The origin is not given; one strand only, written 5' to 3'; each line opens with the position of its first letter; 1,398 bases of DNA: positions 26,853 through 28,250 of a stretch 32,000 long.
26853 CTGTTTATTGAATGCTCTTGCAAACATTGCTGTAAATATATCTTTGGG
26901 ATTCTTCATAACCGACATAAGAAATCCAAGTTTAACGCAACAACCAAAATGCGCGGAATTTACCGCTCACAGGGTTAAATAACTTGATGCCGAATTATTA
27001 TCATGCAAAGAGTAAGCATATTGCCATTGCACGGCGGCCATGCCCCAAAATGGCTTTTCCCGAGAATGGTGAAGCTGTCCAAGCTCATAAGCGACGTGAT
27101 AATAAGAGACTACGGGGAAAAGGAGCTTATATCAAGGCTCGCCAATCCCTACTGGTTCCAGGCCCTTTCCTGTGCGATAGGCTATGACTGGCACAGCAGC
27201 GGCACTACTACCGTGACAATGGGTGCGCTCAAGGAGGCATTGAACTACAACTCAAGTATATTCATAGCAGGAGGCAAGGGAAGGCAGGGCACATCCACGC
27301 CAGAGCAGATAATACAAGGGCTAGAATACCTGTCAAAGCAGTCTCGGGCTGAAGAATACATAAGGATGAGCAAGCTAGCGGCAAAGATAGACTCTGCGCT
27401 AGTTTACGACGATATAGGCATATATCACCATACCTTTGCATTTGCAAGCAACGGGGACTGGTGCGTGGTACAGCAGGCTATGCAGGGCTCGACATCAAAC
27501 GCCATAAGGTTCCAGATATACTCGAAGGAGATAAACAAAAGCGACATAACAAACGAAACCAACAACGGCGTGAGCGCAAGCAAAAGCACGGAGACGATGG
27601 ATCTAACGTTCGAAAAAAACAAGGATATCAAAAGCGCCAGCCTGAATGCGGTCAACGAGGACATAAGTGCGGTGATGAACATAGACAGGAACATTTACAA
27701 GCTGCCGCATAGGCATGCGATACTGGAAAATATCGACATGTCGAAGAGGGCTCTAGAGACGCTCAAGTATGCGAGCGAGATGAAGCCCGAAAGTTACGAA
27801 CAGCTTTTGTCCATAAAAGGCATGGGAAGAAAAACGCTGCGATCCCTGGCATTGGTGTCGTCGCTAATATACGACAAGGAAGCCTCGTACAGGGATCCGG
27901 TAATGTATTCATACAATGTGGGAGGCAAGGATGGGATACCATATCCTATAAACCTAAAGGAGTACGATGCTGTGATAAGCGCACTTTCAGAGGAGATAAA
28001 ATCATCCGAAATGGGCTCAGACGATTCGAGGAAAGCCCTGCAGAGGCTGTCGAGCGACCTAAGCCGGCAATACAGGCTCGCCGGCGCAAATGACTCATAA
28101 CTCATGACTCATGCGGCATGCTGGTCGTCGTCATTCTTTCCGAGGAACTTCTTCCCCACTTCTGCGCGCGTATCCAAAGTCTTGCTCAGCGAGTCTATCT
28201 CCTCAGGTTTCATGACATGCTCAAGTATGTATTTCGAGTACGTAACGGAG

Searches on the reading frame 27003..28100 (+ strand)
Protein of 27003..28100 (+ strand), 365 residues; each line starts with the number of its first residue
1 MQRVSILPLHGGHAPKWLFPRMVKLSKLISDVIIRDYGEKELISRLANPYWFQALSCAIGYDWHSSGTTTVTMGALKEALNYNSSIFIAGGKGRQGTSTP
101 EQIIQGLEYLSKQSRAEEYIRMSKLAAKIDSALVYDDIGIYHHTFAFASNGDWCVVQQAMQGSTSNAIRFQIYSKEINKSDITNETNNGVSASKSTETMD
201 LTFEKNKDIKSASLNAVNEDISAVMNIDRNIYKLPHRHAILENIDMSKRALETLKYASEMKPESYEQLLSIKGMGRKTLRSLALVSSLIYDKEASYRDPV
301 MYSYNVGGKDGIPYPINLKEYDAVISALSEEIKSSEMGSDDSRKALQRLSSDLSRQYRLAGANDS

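Call 51: search_protein_families(library=pfam, proteins=[window:27003-28100:+], max_evalue=0.001)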
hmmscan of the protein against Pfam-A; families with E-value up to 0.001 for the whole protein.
window:27003-28100:+ (365 aa): 1 family
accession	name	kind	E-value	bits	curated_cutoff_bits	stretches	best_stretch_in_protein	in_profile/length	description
PF05559.16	DUF763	-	5.2e-108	361.5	35.5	1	4-316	2-319/319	Protein of unknown function (DUF763)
